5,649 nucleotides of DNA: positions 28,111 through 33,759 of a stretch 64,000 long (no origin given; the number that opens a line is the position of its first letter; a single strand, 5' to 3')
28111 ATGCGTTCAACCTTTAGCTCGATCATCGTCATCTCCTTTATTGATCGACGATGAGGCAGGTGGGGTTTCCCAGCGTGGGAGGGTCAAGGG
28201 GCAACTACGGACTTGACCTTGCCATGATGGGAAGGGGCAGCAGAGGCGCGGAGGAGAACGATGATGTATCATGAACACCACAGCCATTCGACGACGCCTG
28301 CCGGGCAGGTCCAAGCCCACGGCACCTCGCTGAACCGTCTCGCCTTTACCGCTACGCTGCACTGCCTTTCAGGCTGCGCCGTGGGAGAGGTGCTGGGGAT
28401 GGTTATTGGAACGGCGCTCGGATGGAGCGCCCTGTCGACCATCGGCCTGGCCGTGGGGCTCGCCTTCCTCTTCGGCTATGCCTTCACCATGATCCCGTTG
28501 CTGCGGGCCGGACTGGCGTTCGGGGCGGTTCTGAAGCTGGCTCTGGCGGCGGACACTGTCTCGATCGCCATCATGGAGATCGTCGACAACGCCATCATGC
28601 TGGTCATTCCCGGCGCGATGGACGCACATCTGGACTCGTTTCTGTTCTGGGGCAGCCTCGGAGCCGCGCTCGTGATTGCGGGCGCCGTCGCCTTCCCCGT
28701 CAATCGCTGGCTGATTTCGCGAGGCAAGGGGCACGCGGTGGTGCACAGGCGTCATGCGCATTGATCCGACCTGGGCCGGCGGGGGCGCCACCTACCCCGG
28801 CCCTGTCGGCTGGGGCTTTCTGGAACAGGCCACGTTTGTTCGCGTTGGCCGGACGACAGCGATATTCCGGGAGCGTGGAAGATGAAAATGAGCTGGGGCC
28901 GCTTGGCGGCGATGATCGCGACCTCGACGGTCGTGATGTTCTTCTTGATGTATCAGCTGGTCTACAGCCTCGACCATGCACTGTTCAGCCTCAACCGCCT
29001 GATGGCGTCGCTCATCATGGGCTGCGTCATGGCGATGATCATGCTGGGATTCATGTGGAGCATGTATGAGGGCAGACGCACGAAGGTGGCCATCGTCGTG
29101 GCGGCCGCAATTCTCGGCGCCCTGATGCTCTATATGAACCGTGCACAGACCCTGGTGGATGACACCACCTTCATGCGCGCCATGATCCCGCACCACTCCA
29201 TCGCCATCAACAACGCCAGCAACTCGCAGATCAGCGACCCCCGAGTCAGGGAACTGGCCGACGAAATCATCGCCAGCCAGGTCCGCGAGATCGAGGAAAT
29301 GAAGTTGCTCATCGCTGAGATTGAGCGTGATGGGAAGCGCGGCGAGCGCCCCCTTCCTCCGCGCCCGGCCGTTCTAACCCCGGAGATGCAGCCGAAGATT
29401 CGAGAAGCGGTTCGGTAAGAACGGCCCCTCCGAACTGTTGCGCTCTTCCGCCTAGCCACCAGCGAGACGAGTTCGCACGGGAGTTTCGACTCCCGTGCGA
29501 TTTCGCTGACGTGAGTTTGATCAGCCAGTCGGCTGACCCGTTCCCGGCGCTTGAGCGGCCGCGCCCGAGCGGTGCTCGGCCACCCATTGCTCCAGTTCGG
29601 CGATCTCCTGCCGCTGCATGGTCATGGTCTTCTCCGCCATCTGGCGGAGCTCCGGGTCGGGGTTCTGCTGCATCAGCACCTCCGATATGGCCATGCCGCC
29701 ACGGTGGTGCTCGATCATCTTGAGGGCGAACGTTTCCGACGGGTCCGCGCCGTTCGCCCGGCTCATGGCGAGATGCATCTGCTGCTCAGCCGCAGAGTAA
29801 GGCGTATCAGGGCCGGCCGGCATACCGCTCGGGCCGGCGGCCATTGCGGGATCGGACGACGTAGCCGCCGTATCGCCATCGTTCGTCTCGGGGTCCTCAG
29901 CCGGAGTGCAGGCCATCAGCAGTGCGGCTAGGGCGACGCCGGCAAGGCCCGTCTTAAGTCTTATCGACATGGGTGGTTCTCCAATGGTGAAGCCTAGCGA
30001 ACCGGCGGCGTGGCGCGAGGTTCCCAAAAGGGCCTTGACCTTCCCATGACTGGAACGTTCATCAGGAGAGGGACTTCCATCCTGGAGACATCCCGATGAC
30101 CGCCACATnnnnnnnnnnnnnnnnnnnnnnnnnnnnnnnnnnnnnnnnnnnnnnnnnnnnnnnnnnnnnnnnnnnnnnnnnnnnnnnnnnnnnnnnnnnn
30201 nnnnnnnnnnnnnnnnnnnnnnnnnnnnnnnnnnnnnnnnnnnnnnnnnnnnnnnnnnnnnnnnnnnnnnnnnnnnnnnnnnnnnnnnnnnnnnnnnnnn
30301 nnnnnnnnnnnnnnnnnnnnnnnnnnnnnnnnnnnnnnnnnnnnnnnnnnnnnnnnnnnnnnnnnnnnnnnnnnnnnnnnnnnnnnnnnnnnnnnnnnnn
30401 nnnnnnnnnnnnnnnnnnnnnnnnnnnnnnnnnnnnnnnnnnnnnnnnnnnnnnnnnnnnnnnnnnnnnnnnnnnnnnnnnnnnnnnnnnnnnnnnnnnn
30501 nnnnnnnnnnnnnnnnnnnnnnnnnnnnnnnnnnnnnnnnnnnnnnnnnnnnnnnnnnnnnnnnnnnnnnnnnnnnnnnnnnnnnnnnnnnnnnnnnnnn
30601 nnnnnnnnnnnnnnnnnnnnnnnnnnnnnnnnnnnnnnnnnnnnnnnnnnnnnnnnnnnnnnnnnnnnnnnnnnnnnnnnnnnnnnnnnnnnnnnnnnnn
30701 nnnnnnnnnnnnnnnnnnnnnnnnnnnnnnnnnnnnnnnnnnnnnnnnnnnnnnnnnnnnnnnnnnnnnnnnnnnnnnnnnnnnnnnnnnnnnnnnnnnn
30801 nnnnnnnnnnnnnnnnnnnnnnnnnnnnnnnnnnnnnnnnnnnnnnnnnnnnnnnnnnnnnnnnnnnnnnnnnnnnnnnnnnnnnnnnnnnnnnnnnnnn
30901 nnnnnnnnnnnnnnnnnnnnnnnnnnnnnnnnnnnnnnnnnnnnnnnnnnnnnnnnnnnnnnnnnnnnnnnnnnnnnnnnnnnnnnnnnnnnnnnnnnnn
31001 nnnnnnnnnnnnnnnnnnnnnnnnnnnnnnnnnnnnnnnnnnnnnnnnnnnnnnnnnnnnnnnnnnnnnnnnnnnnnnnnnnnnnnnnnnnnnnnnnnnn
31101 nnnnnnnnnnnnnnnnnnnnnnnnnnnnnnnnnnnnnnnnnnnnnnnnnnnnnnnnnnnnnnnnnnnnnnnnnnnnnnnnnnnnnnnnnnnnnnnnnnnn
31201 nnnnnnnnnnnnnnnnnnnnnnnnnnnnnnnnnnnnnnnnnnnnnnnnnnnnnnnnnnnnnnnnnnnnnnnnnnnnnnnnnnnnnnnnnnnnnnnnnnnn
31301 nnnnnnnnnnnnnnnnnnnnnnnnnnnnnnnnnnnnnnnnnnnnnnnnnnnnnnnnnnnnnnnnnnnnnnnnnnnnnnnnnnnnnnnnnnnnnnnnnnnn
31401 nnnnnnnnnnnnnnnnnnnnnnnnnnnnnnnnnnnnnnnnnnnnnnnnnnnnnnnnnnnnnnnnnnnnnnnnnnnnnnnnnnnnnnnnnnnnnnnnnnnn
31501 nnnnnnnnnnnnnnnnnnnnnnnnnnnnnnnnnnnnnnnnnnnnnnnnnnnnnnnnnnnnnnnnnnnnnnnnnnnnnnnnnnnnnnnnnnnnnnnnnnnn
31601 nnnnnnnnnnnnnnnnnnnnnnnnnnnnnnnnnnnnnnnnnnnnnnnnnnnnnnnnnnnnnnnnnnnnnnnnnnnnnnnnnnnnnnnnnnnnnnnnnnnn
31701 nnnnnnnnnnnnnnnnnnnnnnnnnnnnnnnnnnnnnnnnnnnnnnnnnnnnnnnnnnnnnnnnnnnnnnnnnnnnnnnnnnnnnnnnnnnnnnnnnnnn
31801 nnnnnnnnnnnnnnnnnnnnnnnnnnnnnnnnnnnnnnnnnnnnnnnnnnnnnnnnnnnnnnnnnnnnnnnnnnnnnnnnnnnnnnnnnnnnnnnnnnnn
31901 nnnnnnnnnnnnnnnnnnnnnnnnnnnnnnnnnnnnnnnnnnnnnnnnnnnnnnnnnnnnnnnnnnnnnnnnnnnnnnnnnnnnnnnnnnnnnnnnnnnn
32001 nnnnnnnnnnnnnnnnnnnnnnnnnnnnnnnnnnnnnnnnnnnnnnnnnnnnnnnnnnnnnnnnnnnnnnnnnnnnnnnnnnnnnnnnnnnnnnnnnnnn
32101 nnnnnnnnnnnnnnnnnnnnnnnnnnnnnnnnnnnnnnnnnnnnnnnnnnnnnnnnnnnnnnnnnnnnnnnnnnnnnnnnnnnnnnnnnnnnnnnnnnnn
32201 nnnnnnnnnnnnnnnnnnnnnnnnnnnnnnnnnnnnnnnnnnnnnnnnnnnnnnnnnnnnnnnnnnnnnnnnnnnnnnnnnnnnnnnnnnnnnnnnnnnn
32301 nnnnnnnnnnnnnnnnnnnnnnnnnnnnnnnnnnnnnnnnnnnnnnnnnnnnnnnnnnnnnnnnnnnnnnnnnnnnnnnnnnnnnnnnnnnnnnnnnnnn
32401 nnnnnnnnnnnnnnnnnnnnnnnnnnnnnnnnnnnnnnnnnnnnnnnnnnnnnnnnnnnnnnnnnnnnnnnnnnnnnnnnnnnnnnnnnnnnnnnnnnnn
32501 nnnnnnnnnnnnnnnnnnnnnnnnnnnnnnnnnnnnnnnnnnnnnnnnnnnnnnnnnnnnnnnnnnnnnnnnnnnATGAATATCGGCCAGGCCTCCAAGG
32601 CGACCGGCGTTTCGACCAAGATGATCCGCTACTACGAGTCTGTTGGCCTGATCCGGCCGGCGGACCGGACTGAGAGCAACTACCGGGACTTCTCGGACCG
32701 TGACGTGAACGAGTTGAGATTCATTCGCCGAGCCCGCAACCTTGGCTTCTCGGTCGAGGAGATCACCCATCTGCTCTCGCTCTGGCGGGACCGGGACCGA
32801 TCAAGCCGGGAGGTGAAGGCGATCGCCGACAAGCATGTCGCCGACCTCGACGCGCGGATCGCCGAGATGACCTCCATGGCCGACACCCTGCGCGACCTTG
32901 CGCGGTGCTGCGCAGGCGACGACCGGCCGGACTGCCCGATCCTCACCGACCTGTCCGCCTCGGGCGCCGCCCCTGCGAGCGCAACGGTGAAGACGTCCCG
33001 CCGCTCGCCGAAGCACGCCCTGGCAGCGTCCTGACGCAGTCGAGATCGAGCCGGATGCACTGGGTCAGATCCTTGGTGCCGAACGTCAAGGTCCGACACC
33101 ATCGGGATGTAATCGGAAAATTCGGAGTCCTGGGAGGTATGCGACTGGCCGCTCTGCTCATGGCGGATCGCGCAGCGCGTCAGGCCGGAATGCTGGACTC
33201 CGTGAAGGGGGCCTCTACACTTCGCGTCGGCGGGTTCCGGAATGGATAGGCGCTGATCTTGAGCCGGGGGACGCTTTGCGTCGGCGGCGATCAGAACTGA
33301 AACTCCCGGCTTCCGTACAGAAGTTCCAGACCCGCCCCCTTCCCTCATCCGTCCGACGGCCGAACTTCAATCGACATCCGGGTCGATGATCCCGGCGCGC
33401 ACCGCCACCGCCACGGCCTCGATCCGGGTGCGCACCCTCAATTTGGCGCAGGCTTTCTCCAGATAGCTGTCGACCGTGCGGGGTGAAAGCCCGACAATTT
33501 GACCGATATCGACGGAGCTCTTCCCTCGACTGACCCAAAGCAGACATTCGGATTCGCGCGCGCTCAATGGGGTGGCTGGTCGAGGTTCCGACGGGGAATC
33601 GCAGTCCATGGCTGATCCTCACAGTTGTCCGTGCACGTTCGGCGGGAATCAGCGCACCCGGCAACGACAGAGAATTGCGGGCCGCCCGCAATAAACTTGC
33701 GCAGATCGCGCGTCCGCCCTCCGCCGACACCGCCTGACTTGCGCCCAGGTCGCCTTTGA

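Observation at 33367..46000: Lasso peptide signalling module placed against the conjugation regulators: possible peptide control of ICE transfer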

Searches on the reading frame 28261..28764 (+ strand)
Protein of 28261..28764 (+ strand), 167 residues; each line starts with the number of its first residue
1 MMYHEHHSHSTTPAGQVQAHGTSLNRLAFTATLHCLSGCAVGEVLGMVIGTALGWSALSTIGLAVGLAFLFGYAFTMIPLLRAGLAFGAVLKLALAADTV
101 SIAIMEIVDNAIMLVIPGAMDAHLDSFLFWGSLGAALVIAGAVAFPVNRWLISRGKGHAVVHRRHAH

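Call 61: search_protein_families(library=pfam, proteins=[window:28261-28764:+], max_evalue=0.001)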
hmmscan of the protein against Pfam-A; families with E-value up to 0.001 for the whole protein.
window:28261-28764:+ (167 aa): 1 family
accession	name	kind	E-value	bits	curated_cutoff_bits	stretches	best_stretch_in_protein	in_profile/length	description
PF14342.11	DUF4396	-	4.6e-42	144.2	27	1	27-157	4-141/141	Domain of unknown function (DUF4396)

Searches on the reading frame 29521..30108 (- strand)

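Call 61: search_protein_families(library=pfam, proteins=[window:29521-30108:-], max_evalue=0.001)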
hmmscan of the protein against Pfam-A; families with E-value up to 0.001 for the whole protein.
window:29521-30108:- (195 aa): 2 families
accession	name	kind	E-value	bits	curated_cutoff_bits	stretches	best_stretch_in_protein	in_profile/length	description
PF03713.19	DUF305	-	9e-13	49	27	1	92-175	68-150/151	Domain of unknown function (DUF305)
PF13628.12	DUF4142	-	0.00043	21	27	1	102-173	65-136/138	Domain of unknown function (DUF4142)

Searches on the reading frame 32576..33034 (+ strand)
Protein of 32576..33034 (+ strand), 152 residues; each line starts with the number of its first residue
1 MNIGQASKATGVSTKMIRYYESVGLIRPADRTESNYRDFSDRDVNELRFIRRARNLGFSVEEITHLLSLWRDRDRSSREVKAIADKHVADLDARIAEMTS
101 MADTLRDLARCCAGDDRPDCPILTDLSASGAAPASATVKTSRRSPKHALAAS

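Call 4: search_protein_families(library=pfam, proteins=[window:32576-33034:+], max_evalue=0.01)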
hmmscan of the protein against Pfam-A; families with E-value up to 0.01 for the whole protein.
window:32576-33034:+ (152 aa): 3 families
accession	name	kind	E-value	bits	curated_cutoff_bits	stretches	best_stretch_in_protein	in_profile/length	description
PF09278.17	MerR-DNA-bind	-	1.1e-22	80.9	25.4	1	45-108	2-65/65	MerR, DNA binding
PF13411.12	MerR_1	-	2.9e-20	72.6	21.6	1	1-68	1-67/69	MerR HTH family regulatory protein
PF00376.29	MerR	-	2.1e-15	56.7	28.2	1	2-39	1-38/38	MerR family regulatory protein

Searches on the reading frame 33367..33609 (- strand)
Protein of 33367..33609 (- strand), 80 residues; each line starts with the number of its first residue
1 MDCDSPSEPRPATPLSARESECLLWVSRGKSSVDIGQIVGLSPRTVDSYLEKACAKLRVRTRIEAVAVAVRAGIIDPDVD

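Call 3: search_protein_families(library=pfam, proteins=[window:33367-33609:-], max_evalue=0.01)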
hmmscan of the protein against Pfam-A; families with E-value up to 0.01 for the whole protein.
window:33367-33609:- (80 aa): 3 families
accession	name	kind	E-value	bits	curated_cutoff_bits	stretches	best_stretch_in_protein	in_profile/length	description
PF00196.25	GerE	-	5.6e-14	51.9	23.5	1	14-69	2-57/57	Bacterial regulatory proteins, luxR family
PF08281.18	Sigma70_r4_2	-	9.6e-05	22.4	25.7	1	15-57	11-54/54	Sigma-70, region 4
PF04545.22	Sigma70_r4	-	0.0066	16.4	24.1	0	15-58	5-49/50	Sigma-70, region 4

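Call 53: search_protein_families(library=ncbifam, proteins=[window:33367-33609:-], max_evalue=0.1)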
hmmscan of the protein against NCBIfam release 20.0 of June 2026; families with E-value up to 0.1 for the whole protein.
window:33367-33609:- (80 aa): 22 families
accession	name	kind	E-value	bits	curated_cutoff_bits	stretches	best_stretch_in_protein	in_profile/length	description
TIGR03020.2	EpsA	equivalog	3.4e-13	49.8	170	1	12-69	188-245/247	XrtB/PEP-CTERM-associated transcriptional regulator EpsA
NF047402.1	TransRegVisN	equivalog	7.7e-13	48.2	250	1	14-74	185-245/246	transcriptional regulator VisN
TIGR03541.1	reg_near_HchA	equivalog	1e-11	44.8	215.6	1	7-75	164-232/232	PA1136 family autoinducer-binding transcriptional regulator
NF047403.1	TransRegVisR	equivalog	8e-10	38.5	300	1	11-75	155-219/220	transcriptional regulator VisR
NF041673.1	transregRamA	equivalog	2e-09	36.9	500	1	6-75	210-279/280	acetate metabolism transcriptional regulator RamA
NF007018.1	PRK09483.1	equivalog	4e-09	36.4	280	1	7-78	141-212/217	UvrY/SirA/GacA family response regulator transcription factor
NF047785.1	respo_reg_MadR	equivalog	1.1e-06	28.1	300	1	12-75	146-209/209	MadR family response regulator transcription factor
NF052445.1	RespRegMctR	equivalog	2.1e-06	27.3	300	1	11-74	141-204/205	two-component system response regulator MctR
NF010444.1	PRK13870.1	equivalog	1.4e-05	24.7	250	1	12-75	171-234/234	autoinducer-binding transcriptional regulator TraR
NF052366.1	photon_PedR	equivalog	3.5e-05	23.9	120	1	15-75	3-63/74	photosynthetic electron transport-dependent transcriptional regulator PedR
NF007505.1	PRK10100.1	equivalog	0.00015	21.5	250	1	12-69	142-199/204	biofilm master transcriptional regulator CsgD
NF007561.1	PRK10188.1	equivalog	0.00028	20.3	350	1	13-74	178-239/240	quorum-sensing transcriptional regulator SdiA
NF006900.1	PRK09390.1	equivalog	0.00035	20.1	255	1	14-73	142-201/203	response regulator FixJ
NF041232.1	BagY_FevT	exception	0.00055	18.9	700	1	13-67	295-349/367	LuxR family transcriptional regulator BagY/FevT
NF007708.0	PRK10403.1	equivalog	0.0012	18.4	343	1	8-67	147-206/215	nitrate/nitrite response regulator protein NarP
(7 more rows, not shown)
